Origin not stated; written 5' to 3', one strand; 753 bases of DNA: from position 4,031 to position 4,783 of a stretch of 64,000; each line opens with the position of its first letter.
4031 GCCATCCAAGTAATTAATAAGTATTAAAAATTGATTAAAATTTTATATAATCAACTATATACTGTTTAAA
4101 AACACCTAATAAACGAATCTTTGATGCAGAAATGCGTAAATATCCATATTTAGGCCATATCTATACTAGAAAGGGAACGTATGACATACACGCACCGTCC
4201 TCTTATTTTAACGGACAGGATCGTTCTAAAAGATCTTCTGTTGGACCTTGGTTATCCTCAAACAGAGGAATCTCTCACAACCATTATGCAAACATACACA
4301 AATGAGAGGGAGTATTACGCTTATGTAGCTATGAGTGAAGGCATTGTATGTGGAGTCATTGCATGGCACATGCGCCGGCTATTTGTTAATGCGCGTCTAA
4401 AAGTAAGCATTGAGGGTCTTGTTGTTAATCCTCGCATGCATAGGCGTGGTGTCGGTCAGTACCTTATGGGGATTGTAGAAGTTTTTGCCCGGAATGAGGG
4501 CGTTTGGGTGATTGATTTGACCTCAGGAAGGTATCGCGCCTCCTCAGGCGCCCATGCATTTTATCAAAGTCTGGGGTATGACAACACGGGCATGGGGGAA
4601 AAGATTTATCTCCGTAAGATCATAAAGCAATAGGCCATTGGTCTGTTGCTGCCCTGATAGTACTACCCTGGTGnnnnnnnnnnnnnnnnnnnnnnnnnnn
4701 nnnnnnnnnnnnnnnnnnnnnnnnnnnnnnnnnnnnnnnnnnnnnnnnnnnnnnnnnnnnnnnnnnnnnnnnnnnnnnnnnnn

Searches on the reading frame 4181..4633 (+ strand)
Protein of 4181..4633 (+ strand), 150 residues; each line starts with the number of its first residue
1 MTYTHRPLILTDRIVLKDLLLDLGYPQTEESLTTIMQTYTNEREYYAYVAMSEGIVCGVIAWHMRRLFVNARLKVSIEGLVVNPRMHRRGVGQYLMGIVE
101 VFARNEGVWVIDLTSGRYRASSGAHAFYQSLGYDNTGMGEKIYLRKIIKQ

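Call 3: search_protein_families(library=pfam, proteins=[window:4181-4633:+])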
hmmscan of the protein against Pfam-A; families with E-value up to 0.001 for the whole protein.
window:4181-4633:+ (150 aa): 3 families
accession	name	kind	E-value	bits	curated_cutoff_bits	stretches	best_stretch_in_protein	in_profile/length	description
PF00583.31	Acetyltransf_1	-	5.6e-10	40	20.7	1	27-133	16-116/116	Acetyltransferase (GNAT) family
PF13673.13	Acetyltransf_10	-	1.5e-09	38.4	23.6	1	36-137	22-111/128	Acetyltransferase (GNAT) domain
PF13508.13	Acetyltransf_7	-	1.2e-08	35.6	27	1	46-133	4-82/84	Acetyltransferase (GNAT) domain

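Call 4: search_protein_families(library=ncbifam, proteins=[window:4181-4633:+], max_evalue=0.01)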
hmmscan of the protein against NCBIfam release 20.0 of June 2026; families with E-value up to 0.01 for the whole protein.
window:4181-4633:+ (150 aa): 17 families
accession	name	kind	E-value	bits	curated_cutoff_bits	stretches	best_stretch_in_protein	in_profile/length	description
NF033374.6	AAC_6p_Id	exception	1e-08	35.3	320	1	57-148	56-146/149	aminoglycoside N-acetyltransferase AAC(6')-Id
NF043067.1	AAC_6p_group_E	equivalog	2e-07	31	140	1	25-136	18-130/140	aminoglycoside 6'-N-acetyltransferase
NF007530.0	PRK10146.1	equivalog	5.1e-07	30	142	1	45-135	47-135/144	aminoalkylphosphonate N-acetyltransferase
NF033083.0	AAC_3_I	equivalog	1e-06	29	200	1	37-134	40-135/145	AAC(3)-I family aminoglycoside N-acetyltransferase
NF000497.1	AAC_6p_Iak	exception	1.1e-06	28.7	325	1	4-137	7-140/153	aminoglycoside N-acetyltransferase AAC(6')-Iak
NF033075.0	AAC_6p_Steno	equivalog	9.3e-06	25.8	290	1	12-145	11-142/148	aminoglycoside 6'-N-acetyltransferase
NF000140.3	AAC_6p_Salmo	exception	2.9e-05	24.4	270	1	46-145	44-142/145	cryptic aminoglycoside N-acetyltransferase AAC(6')-Iy/Iaa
NF000138.1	AAC_6p_Iz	exception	6.8e-05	23.1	320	1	21-137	24-140/153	aminoglycoside N-acetyltransferase AAC(6')-Iz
NF038102.1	AAC_6p_III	exception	0.00057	20.1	305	1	68-146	75-152/156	tobramycin N-acetyltransferase AAC(6')-III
NF033130.1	AAC_6p_A48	exception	0.00061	19.6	300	1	27-148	25-146/147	AacA48 family aminoglycoside 6'-N-acetyltransferase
TIGR01575.1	rimI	equivalog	0.00076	19.6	86.4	1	37-143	25-122/132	ribosomal protein S18-alanine N-acetyltransferase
NF000224.3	AAC_6p_Acine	exception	0.0013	18.8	225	1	24-148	21-145/146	AAC(6')-Ighjkrstuvwx family aminoglycoside N-acetyltransferase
NF033213.1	matur_PanM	equivalog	0.0017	18.2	68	1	75-136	63-124/130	aspartate 1-decarboxylase autocleavage activator PanM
NF005840.0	PRK07757.1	equivalog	0.0029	17.5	154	1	37-114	36-107/153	N-acetyltransferase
TIGR03103.1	trio_acet_GNAT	equivalog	0.0034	16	569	1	47-135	128-214/547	N-acetylglutaminylglutamine synthetase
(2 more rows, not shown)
